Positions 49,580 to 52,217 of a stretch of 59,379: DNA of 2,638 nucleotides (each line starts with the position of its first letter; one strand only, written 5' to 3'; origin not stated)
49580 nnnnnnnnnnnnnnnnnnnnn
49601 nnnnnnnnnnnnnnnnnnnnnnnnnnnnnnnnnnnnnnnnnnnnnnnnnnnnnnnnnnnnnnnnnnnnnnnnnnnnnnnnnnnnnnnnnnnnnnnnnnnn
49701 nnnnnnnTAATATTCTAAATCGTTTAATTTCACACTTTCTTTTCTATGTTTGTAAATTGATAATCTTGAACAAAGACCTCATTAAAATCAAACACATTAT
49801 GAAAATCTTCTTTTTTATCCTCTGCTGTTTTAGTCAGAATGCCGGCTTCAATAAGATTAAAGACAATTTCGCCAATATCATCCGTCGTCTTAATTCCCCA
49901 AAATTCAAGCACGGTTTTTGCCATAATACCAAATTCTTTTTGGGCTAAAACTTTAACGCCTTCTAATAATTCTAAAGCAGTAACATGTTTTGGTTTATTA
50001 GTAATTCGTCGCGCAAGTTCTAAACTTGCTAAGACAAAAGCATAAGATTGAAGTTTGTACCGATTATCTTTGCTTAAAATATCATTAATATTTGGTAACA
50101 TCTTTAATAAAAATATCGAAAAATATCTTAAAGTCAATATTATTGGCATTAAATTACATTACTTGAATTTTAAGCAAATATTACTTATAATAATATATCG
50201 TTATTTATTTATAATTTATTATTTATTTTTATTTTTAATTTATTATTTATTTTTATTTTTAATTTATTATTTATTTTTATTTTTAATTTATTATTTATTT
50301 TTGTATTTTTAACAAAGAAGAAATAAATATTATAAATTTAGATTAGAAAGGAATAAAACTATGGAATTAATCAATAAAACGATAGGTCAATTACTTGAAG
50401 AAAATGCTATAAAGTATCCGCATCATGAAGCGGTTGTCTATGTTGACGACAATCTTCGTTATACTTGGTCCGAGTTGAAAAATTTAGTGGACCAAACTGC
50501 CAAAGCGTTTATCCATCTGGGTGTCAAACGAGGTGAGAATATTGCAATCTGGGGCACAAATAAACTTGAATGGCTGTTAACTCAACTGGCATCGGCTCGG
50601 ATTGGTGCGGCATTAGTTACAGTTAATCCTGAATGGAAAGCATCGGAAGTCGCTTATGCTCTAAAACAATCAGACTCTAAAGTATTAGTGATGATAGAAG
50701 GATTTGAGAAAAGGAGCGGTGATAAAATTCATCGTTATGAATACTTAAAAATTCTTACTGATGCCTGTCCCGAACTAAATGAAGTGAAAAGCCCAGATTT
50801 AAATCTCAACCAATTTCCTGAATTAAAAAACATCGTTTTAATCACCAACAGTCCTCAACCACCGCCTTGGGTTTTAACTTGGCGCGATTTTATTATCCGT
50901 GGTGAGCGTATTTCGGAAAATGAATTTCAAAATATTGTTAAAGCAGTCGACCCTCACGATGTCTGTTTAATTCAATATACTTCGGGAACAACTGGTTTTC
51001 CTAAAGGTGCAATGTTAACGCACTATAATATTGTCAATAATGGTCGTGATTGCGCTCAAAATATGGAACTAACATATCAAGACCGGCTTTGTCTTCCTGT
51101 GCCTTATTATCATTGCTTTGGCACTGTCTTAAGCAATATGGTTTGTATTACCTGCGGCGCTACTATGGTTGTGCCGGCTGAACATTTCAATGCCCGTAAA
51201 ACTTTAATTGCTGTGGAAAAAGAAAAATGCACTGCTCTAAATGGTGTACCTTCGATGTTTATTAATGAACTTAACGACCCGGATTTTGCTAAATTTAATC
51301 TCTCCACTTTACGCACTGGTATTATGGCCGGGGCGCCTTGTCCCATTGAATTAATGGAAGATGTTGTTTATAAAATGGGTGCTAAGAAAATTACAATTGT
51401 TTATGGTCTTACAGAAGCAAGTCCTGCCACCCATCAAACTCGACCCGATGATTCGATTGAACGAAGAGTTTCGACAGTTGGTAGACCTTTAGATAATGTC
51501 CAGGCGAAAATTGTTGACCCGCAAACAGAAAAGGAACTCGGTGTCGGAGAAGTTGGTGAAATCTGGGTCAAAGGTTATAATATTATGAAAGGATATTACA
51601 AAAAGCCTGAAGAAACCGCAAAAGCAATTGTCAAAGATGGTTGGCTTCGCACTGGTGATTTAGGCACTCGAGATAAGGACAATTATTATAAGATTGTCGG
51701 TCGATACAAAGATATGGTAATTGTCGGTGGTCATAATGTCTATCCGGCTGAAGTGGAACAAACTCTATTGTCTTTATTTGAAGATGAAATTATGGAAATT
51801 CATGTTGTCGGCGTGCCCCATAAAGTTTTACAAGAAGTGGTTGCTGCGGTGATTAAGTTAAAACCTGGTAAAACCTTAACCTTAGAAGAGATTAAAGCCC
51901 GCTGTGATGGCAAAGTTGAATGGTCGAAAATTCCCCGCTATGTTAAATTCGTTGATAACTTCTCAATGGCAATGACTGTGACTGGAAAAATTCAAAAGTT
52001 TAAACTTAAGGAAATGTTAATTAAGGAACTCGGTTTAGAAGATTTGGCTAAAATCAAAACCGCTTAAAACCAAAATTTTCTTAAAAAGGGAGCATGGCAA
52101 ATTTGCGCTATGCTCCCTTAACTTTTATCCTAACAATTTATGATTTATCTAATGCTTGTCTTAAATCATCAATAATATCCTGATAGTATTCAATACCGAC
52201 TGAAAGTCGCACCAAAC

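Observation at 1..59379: Window-wide pattern: short tandem duplications sit precisely on gene starts, stops and gene-gene junctions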

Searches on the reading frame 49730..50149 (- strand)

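Call 22: search_protein_families(library=pfam, proteins=[window:49730-50149:-], max_evalue=0.00001)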
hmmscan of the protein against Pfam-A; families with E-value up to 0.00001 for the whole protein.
window:49730-50149:- (139 aa): 0 families

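Call 84: search_protein_families(library=ncbifam, proteins=[window:49730-50149:-], max_evalue=0.01)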
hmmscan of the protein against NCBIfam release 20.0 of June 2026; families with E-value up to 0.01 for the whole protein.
window:49730-50149:- (139 aa): 1 family
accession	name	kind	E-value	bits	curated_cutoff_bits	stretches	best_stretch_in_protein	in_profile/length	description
TIGR04138.1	Plancto_Ver_chp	hypoth_equivalog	1.1e-39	135.2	60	1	21-133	2-120/123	Minf_1886 family protein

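Call 85: search_protein_families(library=pfam, proteins=[window:49730-50149:-], max_evalue=0.01)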
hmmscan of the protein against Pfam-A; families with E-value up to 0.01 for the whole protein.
window:49730-50149:- (139 aa): 0 families

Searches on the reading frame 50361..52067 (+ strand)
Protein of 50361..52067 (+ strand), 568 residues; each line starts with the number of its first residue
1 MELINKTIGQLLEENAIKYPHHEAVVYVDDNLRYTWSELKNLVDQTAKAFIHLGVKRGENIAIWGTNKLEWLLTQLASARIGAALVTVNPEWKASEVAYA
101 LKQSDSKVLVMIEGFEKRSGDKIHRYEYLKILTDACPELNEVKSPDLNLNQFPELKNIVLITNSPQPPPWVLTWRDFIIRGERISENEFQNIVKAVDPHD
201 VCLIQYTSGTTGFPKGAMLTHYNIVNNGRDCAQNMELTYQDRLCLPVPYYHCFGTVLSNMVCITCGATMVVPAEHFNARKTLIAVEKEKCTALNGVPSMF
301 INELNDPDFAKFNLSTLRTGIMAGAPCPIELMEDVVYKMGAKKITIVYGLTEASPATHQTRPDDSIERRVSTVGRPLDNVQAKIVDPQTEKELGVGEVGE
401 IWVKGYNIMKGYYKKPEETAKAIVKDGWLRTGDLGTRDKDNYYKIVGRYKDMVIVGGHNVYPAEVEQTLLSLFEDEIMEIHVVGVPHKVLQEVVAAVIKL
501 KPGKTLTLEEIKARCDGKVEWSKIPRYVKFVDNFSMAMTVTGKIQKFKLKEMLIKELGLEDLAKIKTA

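Call 22: search_protein_families(library=pfam, proteins=[window:50361-52067:+], max_evalue=0.00001)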
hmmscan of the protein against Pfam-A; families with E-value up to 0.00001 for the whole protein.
window:50361-52067:+ (568 aa): 2 families
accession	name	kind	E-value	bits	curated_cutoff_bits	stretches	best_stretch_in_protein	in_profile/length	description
PF00501.34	AMP-binding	-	8.1e-97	324.9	29.9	1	12-413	1-384/384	AMP-binding enzyme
PF13193.12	AMP-binding_C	-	2.4e-08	35.2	24.5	1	464-543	1-76/76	AMP-binding enzyme C-terminal domain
